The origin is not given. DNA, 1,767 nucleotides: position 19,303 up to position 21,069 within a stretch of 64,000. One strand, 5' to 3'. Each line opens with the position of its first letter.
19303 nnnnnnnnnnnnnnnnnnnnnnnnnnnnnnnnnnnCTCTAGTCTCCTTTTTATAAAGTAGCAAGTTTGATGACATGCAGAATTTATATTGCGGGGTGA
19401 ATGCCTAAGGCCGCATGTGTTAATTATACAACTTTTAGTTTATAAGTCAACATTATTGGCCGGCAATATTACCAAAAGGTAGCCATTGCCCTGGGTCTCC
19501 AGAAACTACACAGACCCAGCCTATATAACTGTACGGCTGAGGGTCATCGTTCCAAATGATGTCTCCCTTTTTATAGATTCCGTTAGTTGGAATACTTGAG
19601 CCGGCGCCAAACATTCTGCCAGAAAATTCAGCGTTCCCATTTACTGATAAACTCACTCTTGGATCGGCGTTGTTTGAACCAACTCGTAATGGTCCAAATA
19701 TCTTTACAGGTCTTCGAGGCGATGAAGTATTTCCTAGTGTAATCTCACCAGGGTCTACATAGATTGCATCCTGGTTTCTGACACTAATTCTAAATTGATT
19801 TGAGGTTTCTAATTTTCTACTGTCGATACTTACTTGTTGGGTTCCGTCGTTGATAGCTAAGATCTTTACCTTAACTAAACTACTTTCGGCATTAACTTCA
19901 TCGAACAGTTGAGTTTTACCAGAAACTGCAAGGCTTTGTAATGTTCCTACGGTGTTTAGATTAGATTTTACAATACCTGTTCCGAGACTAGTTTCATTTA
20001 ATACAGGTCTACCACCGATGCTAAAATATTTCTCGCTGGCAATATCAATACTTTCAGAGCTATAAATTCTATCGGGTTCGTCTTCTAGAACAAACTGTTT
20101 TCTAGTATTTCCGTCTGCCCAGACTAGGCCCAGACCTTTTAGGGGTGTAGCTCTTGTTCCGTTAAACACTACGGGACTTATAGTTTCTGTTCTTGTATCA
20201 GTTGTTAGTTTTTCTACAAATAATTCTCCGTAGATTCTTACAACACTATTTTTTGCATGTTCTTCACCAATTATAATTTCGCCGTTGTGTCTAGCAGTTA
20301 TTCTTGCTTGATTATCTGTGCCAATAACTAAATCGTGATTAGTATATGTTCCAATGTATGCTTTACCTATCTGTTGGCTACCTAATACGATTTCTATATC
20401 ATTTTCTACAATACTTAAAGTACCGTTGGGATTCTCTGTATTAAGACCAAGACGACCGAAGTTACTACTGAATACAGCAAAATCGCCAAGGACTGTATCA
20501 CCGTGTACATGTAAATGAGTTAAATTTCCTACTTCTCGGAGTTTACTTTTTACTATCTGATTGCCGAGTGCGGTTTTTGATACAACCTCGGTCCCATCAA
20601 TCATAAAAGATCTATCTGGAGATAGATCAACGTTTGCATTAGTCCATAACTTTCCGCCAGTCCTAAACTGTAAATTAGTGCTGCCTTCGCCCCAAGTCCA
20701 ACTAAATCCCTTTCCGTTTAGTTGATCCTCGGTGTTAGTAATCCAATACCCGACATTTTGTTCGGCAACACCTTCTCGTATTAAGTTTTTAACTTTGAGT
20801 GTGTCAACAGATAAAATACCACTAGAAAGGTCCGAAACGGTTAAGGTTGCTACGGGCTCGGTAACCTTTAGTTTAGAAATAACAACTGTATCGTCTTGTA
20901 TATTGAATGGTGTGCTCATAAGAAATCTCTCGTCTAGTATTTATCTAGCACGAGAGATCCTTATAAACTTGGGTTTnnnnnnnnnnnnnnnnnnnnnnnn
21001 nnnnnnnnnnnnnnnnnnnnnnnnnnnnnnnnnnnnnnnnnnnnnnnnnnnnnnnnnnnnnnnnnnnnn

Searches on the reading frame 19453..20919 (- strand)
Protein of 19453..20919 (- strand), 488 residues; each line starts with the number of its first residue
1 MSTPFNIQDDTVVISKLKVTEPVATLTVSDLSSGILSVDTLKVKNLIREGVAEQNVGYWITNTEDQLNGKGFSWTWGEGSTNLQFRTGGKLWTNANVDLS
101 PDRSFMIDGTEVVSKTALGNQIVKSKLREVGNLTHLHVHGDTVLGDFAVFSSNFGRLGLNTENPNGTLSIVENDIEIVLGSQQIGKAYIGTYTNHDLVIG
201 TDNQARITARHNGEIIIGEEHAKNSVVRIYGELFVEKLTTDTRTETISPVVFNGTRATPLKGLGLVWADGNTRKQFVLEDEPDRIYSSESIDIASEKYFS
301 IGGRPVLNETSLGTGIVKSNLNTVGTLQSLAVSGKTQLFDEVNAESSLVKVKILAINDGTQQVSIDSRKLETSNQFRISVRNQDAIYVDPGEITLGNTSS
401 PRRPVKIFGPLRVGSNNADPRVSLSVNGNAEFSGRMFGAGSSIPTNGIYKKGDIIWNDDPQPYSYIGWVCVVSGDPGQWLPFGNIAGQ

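Call 8: search_protein_families(library=pfam, max_evalue=0.001, proteins=[window:19453-20919:-])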
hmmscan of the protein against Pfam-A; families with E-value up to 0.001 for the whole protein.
window:19453-20919:- (488 aa): 0 families

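Call 24: search_protein_families(library=phrogs, max_evalue=0.001, proteins=[window:19453-20919:-])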
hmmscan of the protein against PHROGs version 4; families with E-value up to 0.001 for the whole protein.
window:19453-20919:- (488 aa): 5 families
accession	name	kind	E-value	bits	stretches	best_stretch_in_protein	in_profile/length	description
phrog_6002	-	head and packaging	3.6e-16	58.9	1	268-441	977-1149/1183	virion structural protein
phrog_30158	-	unknown function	7.2e-15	55.4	1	262-338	398-473/779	-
phrog_21471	-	unknown function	1.7e-12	47.9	1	372-485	505-624/626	-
phrog_23059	-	tail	1.2e-05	24.4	1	441-485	818-862/1027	tail fiber protein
phrog_2617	-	tail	0.00019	21.3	1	435-485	608-657/659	short tail fiber protein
